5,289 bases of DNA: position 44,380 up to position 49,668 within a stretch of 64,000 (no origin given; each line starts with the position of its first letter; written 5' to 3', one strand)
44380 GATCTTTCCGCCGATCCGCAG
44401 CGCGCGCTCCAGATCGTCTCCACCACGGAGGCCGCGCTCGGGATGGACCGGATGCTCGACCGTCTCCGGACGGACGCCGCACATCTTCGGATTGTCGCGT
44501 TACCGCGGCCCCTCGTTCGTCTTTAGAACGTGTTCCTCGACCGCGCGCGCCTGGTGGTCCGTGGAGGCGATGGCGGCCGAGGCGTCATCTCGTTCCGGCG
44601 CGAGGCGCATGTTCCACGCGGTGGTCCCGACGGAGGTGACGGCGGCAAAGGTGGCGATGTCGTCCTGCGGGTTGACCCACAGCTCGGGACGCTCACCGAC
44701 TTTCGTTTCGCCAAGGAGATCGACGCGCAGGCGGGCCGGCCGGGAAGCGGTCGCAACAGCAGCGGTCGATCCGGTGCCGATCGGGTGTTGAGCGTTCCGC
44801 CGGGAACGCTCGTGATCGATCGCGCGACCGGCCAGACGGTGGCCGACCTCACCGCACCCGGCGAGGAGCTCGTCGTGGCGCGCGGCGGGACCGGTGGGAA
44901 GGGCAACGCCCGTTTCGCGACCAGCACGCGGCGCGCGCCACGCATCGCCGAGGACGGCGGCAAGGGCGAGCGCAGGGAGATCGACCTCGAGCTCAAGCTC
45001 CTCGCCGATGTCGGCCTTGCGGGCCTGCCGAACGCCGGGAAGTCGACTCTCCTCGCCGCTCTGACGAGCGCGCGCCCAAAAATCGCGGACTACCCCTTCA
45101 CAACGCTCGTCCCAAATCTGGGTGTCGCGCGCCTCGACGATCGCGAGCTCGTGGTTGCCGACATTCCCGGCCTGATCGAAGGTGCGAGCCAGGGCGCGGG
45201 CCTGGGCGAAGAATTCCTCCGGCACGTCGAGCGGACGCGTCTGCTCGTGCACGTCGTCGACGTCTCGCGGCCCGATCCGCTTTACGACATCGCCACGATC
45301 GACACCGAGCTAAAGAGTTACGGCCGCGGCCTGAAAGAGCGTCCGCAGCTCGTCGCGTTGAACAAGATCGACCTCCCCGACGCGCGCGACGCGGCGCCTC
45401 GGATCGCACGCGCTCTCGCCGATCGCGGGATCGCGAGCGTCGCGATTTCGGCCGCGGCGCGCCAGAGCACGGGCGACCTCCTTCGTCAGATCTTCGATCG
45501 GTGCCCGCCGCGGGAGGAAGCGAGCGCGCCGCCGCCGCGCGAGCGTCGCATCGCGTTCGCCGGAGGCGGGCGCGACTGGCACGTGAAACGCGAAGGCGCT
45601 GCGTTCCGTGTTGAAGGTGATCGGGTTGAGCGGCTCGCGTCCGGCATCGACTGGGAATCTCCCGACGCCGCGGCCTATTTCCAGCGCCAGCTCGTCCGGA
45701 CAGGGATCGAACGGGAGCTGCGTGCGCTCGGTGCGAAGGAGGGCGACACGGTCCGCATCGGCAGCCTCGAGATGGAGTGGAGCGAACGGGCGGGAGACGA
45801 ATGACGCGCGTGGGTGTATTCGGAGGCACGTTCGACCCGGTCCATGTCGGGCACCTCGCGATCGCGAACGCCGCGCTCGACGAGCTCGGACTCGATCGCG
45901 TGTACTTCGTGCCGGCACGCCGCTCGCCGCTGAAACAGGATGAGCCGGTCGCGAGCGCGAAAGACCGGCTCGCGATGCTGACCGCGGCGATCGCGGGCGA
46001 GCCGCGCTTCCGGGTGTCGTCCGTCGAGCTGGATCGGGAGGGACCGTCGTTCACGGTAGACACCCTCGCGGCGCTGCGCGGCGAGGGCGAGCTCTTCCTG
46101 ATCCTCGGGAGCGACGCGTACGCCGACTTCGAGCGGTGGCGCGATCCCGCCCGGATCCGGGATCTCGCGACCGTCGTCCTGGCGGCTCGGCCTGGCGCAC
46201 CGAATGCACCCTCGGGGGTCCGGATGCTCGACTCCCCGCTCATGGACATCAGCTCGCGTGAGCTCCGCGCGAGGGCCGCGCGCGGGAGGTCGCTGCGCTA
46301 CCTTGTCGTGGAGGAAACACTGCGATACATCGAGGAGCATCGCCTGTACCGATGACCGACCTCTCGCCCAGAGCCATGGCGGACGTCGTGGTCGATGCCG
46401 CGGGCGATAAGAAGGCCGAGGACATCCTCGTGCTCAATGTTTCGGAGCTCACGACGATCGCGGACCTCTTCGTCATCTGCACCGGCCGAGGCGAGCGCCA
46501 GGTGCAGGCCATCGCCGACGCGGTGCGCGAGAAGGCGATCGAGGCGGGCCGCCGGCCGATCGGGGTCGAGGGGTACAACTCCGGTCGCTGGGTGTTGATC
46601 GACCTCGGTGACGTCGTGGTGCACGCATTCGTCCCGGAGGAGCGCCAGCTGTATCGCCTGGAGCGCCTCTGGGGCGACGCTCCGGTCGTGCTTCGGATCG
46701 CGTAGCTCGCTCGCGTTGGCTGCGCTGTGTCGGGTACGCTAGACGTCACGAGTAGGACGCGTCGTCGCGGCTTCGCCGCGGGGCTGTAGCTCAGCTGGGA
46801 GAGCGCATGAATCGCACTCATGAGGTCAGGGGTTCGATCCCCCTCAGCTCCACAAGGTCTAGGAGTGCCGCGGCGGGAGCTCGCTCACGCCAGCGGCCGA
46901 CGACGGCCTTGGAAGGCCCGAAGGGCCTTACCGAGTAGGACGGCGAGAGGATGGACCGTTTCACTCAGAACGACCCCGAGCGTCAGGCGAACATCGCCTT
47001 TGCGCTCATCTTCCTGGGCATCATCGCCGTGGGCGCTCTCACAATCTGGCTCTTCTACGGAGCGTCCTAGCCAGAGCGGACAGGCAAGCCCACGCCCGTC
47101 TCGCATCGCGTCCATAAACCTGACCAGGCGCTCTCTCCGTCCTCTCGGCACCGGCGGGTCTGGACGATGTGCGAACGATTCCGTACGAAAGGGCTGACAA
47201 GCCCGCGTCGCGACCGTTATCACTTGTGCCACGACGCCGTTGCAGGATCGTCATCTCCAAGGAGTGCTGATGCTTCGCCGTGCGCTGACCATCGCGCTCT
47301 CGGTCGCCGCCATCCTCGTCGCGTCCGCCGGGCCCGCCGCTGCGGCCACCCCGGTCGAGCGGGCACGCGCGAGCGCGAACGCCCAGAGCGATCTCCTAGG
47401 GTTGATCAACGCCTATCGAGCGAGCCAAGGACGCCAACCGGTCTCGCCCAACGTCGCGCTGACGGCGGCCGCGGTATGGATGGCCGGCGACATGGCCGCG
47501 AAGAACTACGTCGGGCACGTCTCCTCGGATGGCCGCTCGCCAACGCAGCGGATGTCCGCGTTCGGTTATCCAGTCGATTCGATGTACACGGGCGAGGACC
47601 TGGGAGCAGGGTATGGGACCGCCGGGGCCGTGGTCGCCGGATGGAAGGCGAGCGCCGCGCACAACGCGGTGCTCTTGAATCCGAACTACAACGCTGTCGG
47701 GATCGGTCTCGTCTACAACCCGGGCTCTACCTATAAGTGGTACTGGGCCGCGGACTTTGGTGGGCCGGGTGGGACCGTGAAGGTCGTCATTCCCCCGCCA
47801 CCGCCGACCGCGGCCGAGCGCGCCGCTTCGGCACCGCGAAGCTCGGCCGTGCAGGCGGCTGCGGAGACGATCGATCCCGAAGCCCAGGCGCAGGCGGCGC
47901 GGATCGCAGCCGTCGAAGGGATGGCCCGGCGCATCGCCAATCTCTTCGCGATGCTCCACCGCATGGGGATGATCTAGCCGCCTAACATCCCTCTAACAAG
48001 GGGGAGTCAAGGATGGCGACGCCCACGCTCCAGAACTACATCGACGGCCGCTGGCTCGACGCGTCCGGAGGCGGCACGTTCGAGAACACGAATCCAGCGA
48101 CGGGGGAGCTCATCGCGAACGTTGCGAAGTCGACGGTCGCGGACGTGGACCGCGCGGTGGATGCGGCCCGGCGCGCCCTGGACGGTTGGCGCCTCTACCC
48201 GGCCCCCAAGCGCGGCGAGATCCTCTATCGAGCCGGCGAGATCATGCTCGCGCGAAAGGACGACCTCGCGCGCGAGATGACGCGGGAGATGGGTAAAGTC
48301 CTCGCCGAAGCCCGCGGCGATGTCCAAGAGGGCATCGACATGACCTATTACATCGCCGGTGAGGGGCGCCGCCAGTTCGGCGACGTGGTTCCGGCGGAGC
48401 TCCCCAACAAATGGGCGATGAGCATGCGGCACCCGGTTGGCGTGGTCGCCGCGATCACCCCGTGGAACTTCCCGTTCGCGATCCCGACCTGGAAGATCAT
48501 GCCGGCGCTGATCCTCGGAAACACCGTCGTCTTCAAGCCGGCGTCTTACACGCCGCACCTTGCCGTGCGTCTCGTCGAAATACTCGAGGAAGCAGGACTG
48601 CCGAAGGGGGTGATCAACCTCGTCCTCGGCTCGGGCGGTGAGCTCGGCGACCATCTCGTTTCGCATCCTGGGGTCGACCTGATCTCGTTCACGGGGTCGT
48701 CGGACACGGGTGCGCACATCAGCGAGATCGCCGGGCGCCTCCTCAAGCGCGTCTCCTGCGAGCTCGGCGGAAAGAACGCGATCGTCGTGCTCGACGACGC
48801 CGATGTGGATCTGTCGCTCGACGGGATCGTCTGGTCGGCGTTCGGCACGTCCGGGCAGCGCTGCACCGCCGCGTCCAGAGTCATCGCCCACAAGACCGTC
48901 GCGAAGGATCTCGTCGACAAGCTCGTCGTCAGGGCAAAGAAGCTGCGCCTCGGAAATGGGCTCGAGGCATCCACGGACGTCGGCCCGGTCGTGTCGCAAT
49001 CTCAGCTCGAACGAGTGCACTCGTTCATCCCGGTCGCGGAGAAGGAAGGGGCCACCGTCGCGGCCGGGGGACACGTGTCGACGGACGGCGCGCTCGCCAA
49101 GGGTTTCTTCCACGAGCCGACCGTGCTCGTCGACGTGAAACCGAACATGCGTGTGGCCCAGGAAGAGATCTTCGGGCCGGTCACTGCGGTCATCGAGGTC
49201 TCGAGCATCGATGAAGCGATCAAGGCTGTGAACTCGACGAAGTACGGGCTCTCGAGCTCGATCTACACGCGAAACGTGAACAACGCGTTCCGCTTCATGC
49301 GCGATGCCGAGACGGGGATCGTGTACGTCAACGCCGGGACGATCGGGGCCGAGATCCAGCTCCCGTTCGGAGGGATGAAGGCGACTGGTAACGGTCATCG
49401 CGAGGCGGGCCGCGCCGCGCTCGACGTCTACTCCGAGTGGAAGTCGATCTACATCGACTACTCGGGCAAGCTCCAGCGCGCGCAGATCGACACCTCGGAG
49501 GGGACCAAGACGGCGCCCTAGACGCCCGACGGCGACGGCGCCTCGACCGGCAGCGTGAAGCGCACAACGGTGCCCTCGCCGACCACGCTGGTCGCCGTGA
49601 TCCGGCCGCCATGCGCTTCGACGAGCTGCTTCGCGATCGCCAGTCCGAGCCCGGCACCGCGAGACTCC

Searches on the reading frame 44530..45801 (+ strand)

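Call 50: search_protein_families(library=pfam, proteins=[window:44530-45801:+], max_evalue=0.001)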
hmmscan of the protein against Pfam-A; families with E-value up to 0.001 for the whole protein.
window:44530-45801:+ (424 aa): 4 families
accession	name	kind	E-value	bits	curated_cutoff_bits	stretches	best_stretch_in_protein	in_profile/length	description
PF01018.28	GTP1_OBG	-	9.6e-57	191.4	27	1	4-157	2-155/155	GTP1/OBG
PF01926.29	MMR_HSR1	-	1.7e-26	93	21.9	1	160-279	1-113/113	50S ribosome-binding GTPase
PF09269.16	DUF1967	-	7.4e-21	74.4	27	1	353-417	4-70/70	Domain of unknown function (DUF1967)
PF02421.24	FeoB_N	-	8e-11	42.1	27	1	161-319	3-154/156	Ferrous iron transport protein B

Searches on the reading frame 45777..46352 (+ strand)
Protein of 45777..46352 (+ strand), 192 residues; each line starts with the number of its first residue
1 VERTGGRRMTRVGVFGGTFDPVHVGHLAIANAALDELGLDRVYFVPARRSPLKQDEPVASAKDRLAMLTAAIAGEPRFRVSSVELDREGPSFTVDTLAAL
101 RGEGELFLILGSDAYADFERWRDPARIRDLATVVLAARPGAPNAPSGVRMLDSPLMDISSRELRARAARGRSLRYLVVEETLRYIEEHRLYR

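Call 50: search_protein_families(library=pfam, proteins=[window:45777-46352:+], max_evalue=0.001)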
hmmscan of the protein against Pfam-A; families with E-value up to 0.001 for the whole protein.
window:45777-46352:+ (192 aa): 1 family
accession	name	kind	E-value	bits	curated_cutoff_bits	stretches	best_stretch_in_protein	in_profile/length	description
PF01467.32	CTP_transf_like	-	4.2e-23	82.5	21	1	14-166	1-133/133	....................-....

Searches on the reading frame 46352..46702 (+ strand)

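Call 50: search_protein_families(library=pfam, proteins=[window:46352-46702:+], max_evalue=0.001)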
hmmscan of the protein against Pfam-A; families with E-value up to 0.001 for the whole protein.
window:46352-46702:+ (117 aa): 1 family
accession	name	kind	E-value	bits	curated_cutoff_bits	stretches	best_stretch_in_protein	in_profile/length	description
PF02410.21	RsfS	-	2.4e-34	117.9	21.6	1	12-107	2-98/98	Ribosomal silencing factor during starvation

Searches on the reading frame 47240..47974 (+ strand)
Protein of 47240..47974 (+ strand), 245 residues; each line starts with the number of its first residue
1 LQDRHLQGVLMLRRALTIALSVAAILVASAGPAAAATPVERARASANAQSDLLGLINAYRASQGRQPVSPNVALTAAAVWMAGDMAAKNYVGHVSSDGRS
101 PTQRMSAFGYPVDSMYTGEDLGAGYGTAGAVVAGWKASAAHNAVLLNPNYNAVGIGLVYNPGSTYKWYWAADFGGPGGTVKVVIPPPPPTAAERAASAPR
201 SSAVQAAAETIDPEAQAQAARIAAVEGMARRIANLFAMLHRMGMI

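Call 50: search_protein_families(library=pfam, proteins=[window:47240-47974:+], max_evalue=0.001)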
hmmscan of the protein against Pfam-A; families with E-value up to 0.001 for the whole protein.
window:47240-47974:+ (245 aa): 1 family
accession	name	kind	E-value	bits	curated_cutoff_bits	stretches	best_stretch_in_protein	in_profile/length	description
PF00188.32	CAP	-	7.2e-17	62.8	21.1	1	53-173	1-117/117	Cysteine-rich secretory protein family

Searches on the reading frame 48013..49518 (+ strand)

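Call 50: search_protein_families(library=pfam, proteins=[window:48013-49518:+], max_evalue=0.001)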
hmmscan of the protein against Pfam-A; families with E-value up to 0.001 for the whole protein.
window:48013-49518:+ (502 aa): 1 family
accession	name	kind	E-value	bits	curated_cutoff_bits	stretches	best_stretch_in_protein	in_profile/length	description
PF00171.27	Aldedh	-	8.2e-174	578.9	23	1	14-479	1-461/461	Aldehyde dehydrogenase family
